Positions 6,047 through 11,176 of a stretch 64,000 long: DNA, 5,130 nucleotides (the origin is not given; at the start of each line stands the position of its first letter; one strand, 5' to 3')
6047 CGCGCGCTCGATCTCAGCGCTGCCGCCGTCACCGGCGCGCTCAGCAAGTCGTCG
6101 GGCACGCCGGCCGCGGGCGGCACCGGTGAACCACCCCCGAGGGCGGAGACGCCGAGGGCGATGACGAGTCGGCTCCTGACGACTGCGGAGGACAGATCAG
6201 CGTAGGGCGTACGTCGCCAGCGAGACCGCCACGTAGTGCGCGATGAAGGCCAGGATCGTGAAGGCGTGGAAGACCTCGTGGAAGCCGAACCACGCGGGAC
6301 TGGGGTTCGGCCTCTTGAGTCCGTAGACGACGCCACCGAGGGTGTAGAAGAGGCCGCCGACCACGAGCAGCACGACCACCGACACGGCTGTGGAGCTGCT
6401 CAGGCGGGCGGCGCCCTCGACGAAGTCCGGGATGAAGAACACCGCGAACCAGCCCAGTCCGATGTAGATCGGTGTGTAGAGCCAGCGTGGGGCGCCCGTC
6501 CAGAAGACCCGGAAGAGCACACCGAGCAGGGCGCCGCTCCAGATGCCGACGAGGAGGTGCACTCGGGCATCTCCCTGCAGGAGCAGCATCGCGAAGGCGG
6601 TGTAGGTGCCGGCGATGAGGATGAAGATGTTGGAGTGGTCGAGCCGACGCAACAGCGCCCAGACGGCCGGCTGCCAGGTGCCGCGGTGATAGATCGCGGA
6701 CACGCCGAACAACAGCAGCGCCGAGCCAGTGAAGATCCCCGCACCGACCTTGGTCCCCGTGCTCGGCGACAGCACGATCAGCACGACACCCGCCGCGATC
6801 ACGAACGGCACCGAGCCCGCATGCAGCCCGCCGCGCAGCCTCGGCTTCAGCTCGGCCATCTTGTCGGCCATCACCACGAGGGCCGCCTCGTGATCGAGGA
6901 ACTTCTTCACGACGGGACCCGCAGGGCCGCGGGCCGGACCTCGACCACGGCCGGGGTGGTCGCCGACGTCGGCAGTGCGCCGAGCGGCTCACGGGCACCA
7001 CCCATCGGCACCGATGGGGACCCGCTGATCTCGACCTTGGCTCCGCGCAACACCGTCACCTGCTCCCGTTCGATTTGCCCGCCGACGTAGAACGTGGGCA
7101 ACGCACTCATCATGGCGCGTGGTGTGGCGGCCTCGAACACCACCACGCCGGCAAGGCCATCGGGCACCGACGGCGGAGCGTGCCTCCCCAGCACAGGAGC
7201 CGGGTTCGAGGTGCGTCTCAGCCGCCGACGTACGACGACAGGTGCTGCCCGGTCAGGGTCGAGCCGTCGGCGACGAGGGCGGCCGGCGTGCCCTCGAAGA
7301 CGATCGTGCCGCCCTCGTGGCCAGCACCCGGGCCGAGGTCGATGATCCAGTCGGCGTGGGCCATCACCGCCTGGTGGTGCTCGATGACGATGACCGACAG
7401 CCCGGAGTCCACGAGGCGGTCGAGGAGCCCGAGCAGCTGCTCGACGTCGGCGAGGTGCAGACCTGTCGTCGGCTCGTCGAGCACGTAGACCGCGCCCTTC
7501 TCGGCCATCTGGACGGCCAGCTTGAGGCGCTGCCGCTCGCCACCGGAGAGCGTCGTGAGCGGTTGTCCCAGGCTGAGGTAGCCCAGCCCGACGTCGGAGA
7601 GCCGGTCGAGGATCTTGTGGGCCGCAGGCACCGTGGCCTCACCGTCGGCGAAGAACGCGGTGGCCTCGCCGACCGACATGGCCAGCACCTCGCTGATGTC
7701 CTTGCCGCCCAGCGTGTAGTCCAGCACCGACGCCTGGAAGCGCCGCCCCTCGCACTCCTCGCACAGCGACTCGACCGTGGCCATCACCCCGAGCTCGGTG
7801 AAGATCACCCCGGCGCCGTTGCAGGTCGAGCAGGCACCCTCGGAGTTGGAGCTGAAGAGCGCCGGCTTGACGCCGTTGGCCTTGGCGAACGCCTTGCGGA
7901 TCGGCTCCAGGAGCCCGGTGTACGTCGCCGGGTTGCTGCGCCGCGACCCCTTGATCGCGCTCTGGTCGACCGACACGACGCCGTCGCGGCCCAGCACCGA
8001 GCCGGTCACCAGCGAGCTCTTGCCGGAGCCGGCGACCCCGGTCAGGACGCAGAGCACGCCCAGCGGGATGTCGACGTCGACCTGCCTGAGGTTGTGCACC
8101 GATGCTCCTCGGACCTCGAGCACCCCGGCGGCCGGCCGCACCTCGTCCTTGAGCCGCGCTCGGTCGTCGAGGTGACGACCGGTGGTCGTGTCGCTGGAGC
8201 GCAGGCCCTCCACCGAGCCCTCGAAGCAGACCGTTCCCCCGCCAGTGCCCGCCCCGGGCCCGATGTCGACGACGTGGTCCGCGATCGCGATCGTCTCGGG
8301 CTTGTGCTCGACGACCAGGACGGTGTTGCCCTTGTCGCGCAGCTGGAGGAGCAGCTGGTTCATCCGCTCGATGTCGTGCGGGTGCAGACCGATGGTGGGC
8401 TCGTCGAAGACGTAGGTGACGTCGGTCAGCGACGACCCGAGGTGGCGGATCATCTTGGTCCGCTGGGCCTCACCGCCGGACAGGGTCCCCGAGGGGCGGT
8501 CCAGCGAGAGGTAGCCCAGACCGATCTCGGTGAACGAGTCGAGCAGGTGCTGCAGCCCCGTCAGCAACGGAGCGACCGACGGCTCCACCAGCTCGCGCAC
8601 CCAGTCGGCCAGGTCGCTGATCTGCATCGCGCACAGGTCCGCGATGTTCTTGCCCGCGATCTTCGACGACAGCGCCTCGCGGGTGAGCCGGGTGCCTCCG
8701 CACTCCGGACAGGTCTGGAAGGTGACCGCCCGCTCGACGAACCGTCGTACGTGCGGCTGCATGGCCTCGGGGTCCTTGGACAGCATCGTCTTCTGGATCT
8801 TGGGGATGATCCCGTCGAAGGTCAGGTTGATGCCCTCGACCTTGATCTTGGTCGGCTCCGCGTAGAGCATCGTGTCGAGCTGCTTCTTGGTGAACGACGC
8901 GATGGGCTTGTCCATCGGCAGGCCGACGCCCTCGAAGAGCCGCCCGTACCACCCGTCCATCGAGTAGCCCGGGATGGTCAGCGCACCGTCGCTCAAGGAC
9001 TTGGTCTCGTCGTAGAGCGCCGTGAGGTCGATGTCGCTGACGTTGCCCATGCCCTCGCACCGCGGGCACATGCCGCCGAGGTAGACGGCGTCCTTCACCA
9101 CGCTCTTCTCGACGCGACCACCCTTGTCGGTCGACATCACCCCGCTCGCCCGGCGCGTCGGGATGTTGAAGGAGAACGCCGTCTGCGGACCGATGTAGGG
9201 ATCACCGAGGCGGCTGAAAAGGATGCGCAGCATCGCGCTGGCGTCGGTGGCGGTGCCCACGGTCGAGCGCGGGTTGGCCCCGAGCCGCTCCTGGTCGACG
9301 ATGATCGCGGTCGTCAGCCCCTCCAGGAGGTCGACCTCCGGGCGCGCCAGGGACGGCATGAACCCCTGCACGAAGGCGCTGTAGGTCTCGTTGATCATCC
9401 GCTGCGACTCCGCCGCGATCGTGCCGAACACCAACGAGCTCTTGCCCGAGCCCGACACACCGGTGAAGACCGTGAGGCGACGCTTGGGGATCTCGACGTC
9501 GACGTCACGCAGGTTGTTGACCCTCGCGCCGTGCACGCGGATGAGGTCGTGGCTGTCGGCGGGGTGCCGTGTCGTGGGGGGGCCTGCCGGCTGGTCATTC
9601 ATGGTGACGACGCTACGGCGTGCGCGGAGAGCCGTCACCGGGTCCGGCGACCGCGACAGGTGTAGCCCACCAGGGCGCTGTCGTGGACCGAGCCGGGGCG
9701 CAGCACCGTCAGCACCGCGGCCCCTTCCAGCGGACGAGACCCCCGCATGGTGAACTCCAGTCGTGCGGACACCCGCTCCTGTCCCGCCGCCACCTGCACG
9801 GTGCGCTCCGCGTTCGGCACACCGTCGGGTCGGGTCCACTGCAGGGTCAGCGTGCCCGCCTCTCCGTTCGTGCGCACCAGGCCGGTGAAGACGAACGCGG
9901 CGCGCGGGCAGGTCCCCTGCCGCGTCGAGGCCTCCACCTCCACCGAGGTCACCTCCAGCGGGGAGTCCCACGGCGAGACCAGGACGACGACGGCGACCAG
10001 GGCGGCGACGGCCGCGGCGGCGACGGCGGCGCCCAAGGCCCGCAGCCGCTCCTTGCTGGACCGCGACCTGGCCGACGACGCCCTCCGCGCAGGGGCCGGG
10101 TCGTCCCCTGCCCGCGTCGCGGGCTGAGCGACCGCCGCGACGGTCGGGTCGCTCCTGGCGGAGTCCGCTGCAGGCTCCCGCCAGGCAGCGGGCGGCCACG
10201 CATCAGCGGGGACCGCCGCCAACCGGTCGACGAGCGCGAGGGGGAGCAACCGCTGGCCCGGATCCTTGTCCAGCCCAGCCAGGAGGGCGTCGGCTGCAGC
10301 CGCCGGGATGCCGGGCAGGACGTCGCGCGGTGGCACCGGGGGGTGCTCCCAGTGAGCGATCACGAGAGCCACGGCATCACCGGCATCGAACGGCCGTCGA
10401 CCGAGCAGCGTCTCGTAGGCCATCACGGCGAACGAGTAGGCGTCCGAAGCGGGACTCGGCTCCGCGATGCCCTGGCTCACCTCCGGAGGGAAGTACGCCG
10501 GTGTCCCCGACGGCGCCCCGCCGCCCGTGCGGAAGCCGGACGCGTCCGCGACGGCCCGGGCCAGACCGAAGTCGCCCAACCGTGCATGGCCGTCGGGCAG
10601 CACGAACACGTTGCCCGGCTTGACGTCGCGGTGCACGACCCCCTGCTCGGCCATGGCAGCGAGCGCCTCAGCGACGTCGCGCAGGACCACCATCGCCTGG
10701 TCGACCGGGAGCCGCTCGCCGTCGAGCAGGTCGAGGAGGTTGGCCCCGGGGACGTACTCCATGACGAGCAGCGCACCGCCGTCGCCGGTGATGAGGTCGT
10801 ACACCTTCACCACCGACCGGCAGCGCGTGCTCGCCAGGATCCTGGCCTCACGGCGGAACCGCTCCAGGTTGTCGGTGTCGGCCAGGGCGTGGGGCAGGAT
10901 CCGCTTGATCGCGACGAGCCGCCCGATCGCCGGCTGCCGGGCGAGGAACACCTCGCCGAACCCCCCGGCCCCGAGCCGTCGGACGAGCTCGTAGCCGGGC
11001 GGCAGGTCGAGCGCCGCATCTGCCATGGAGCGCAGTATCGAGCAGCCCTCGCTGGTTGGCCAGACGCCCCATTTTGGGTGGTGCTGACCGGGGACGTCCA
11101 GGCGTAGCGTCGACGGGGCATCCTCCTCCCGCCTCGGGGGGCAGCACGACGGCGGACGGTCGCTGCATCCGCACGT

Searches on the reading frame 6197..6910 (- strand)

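Call 50: search_protein_families(library=pfam, proteins=[window:6197-6910:-], max_evalue=0.000001)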
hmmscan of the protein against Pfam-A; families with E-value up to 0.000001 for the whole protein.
window:6197-6910:- (237 aa): 1 family
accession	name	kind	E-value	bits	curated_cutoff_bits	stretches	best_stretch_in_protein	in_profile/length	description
PF03006.26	HlyIII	-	4.3e-48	164.3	26.2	1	22-226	5-224/224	Haemolysin-III related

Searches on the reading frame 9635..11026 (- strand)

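Call 50: search_protein_families(library=pfam, proteins=[window:9635-11026:-], max_evalue=0.000001)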
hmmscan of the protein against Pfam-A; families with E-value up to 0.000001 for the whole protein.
window:9635-11026:- (463 aa): 3 families
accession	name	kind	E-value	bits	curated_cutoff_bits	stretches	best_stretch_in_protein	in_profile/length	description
PF00069.31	Pkinase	-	2.8e-40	138.8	31.7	1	12-218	1-202/263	Protein kinase domain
PF07714.23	PK_Tyr_Ser-Thr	-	2.1e-30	106.4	23.1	1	13-215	2-207/258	Protein tyrosine and serine/threonine kinase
PF03109.22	ABC1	-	1.4e-09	37.9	22.9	1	71-160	131-218/244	ABC1 atypical kinase-like domain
